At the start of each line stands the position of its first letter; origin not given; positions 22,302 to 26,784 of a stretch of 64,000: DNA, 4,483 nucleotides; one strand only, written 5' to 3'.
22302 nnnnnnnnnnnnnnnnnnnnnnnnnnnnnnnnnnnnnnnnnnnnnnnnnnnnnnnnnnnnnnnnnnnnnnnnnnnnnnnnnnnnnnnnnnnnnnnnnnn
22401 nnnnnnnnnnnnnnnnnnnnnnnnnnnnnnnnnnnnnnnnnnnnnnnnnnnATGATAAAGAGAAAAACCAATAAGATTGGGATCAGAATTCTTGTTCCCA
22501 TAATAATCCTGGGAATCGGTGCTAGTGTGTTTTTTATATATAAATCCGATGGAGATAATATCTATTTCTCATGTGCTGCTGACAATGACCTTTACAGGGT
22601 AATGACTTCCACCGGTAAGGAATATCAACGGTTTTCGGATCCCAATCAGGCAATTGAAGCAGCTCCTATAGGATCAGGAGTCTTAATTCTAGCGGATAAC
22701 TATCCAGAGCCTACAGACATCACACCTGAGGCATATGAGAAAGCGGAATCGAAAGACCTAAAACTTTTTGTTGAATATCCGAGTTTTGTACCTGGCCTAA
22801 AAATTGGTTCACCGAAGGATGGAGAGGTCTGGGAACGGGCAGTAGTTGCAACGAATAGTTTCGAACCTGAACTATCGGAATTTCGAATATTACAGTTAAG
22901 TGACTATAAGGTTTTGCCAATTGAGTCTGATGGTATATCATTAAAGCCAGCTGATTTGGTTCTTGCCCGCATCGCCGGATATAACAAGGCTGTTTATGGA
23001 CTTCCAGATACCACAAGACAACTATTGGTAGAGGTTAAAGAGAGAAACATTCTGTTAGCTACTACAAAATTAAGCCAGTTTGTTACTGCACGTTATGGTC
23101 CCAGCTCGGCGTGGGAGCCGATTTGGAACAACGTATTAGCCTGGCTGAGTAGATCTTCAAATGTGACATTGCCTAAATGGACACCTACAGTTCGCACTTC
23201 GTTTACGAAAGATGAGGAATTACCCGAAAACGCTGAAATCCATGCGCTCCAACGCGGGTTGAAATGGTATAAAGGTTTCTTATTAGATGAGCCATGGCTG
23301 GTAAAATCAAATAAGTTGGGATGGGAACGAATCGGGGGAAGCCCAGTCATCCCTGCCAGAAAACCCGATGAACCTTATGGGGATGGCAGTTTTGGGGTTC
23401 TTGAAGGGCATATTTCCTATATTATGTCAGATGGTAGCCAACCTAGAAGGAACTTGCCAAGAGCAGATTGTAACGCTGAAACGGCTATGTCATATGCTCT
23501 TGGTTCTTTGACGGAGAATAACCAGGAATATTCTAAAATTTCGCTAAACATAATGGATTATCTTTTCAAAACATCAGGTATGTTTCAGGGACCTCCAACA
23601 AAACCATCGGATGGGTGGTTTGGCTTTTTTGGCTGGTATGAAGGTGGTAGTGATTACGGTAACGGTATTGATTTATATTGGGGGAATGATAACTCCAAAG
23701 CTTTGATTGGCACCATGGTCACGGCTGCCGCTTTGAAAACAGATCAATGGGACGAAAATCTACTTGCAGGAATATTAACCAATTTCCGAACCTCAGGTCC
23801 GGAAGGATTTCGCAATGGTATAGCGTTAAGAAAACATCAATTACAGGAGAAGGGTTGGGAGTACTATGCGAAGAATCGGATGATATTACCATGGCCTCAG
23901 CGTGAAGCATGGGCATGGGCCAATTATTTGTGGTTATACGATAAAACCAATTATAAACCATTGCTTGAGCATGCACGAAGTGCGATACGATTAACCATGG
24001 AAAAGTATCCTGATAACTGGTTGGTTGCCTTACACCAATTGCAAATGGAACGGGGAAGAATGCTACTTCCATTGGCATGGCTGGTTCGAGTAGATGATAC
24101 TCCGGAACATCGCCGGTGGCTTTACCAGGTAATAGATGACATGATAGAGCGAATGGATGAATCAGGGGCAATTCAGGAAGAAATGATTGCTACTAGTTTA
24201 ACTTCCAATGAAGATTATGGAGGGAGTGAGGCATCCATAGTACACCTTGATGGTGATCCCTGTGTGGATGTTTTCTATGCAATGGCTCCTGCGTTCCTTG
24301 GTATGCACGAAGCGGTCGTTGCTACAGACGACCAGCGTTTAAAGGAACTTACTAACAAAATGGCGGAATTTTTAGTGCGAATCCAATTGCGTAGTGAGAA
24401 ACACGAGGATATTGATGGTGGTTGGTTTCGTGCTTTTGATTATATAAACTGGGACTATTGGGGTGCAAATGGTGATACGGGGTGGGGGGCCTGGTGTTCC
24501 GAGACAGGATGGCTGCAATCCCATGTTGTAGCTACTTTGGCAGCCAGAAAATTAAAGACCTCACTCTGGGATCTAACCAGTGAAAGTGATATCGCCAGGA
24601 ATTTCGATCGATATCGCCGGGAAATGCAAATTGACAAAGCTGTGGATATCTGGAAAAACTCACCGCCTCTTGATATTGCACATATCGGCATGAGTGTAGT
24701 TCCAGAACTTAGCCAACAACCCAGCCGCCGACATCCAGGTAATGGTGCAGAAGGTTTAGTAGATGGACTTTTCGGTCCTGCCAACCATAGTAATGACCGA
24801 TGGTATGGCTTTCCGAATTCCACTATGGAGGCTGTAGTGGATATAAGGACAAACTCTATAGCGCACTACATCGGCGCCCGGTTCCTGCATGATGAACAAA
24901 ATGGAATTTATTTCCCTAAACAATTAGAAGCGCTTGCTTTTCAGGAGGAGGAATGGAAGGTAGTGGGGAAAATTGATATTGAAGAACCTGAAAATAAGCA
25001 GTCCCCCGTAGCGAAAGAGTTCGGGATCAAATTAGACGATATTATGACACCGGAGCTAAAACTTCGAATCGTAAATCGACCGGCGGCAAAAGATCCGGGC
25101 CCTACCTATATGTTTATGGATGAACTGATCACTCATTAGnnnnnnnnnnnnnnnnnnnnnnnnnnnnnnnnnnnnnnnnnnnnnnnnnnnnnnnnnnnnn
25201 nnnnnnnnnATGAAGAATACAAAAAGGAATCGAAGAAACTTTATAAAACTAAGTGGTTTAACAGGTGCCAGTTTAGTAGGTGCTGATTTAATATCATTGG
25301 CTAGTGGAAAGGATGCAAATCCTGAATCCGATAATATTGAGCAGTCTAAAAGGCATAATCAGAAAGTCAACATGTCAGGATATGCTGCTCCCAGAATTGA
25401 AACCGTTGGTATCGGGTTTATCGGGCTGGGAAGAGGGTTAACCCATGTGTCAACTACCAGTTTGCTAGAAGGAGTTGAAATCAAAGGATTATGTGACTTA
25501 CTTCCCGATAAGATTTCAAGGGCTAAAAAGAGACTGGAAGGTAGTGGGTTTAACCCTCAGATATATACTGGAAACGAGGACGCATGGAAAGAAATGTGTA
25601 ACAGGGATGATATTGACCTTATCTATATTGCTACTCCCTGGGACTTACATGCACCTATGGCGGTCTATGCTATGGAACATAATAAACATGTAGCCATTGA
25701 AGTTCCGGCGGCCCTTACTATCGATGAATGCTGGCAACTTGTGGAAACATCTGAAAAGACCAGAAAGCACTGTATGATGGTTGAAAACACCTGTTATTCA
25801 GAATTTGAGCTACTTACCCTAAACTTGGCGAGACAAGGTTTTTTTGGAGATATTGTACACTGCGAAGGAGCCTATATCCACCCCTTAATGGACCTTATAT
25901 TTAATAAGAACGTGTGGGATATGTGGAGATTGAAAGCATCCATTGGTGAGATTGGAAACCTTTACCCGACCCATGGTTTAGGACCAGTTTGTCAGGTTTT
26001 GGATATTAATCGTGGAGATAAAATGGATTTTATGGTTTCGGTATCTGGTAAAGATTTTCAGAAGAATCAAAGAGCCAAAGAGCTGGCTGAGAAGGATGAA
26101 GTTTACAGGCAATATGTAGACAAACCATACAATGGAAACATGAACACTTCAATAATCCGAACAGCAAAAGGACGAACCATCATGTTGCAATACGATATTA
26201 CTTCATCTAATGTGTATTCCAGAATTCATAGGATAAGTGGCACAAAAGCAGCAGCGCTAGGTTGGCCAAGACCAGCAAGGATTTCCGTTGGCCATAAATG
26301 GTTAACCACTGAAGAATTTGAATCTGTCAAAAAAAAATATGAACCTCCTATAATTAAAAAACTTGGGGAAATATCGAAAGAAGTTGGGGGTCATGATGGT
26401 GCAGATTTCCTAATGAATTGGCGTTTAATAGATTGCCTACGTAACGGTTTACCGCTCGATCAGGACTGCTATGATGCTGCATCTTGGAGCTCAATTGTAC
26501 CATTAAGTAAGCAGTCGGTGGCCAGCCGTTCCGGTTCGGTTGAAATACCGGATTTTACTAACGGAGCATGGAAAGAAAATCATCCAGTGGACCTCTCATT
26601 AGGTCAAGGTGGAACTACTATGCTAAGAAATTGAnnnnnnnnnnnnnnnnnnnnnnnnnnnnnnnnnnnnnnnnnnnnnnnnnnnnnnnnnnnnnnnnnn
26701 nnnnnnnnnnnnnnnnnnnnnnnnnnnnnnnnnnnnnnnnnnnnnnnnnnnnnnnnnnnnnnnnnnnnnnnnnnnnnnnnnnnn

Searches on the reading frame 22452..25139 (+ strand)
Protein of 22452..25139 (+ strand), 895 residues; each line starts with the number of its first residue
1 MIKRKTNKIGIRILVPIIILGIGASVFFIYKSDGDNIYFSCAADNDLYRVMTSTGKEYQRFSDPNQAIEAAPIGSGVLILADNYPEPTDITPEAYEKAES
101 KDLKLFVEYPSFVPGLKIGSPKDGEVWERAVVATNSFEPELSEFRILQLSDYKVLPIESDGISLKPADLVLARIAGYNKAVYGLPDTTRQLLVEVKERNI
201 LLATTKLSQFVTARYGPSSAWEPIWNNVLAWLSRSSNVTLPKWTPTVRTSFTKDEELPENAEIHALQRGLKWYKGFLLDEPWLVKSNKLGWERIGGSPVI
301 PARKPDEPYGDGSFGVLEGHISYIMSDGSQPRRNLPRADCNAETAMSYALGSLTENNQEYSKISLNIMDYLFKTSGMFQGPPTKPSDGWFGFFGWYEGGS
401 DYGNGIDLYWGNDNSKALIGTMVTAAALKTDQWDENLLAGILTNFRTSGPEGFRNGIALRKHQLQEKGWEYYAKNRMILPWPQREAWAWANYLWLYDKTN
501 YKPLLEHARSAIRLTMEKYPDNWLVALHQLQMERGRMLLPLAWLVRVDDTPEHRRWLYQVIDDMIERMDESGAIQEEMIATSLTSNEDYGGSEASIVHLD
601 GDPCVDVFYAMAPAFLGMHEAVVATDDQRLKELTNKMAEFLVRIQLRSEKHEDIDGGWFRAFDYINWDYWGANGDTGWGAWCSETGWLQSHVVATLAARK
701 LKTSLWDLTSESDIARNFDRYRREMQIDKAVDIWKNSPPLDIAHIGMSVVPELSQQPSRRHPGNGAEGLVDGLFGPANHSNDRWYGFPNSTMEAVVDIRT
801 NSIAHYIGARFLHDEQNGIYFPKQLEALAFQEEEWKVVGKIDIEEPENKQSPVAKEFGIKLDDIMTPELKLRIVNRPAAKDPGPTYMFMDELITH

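Call 5: search_protein_families(library=pfam, proteins=[window:22452-25139:+])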
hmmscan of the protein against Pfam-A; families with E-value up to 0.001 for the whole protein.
window:22452-25139:+ (895 aa): 0 families

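Call 34: search_protein_families(library=ncbifam, proteins=[window:22452-25139:+], max_evalue=0.01)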
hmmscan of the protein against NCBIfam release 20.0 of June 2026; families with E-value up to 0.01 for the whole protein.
window:22452-25139:+ (895 aa): 0 families

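Call 42: search_solved_structures(query=window:22452-25139:+, max_evalue=1)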
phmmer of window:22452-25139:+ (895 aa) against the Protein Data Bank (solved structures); distinct sequences matched with E-value up to 1: 1.
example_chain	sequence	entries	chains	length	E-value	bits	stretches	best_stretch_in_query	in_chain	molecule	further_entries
6q63_A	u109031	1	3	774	0.0053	18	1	748-800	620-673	Beta-hexosaminidase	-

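Call 43: search_protein_families(library=pfam, proteins=[window:22452-25139:+], max_evalue=5)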
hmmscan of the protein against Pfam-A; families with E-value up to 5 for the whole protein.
window:22452-25139:+ (895 aa): 1 family
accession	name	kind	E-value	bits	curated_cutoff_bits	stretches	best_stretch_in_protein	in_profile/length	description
PF13590.11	DUF4136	-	0.25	12.2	32.8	1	635-738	55-151/152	Domain of unknown function (DUF4136)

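Call 89: search_protein_families(library=phrogs, proteins=[window:22452-25139:+], max_evalue=0.01)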
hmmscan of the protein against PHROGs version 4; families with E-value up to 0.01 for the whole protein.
window:22452-25139:+ (895 aa): 0 families

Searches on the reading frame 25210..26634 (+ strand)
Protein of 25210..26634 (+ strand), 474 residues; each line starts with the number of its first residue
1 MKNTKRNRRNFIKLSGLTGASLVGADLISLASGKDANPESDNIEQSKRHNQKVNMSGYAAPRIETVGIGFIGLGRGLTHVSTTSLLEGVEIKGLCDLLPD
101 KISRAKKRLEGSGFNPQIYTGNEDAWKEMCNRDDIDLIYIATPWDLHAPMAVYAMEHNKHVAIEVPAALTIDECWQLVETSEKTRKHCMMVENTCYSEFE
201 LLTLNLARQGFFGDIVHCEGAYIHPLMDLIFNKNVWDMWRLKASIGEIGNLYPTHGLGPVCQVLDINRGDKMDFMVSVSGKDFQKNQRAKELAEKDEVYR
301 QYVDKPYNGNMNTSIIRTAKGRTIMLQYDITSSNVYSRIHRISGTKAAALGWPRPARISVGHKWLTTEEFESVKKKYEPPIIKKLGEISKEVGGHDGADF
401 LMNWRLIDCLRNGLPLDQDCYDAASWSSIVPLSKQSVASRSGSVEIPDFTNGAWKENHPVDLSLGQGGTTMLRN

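Call 5: search_protein_families(library=pfam, proteins=[window:25210-26634:+])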
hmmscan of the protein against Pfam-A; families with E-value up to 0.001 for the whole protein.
window:25210-26634:+ (474 aa): 2 families
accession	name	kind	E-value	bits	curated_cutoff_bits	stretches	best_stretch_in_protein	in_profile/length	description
PF21252.2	Glyco_hydro_109_C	-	2.8e-34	118.5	27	1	202-347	2-159/187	Glycosyl hydrolase 109, C-terminal domain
PF01408.29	GFO_IDH_MocA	-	1.1e-12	49.2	24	1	67-190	2-118/120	Oxidoreductase family, NAD-binding Rossmann fold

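Call 34: search_protein_families(library=ncbifam, proteins=[window:25210-26634:+], max_evalue=0.01)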
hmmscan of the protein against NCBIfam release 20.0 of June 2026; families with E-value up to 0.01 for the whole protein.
window:25210-26634:+ (474 aa): 10 families
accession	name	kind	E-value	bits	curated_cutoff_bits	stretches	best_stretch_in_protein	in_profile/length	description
NF052479.1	LevoglcsnDh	equivalog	2.1e-13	49.7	650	1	119-250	58-186/386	levoglucosan dehydrogenase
NF040723.1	UDP-GlcNAcDh_Arch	equivalog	2.9e-11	43.4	450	1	68-220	3-146/302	UDP-N-acetylglucosamine 3-dehydrogenase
NF008607.0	PRK11579.1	subfamily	2.4e-10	39.9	330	1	127-246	57-170/346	oxidoreductase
NF041392.1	XylDh_Gfo6_Halo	equivalog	3.6e-10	39.2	350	1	122-246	70-191/350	D-xylose 1-dehydrogenase Gfo6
TIGR04380.1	myo_inos_iolG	equivalog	2.9e-09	36.3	355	1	66-189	2-119/330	inositol 2-dehydrogenase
NF052679.1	InsChiInosDhIolG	equivalog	4.8e-07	29.1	540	1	65-190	2-122/343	bifunctional inositol 2-dehydrogenase/D-chiro-inositol 1-dehydrogenase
NF058561.1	BT_2158_fam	equivalog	1.3e-06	27.3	750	1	64-217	37-179/487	glycoside 3-dehydrogenase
NF058563.1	BT_2159_fam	equivalog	0.00017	20.8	650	1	68-189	3-117/350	disaccharide 3-dehydrogenase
NF007574.0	PRK10206.1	equivalog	0.0039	16.3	352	1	126-220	57-151/345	oxidoreductase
TIGR01409.1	TAT_signal_seq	domain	0.005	17.1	16.7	0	7-25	2-20/29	twin-arginine translocation signal domain-containing protein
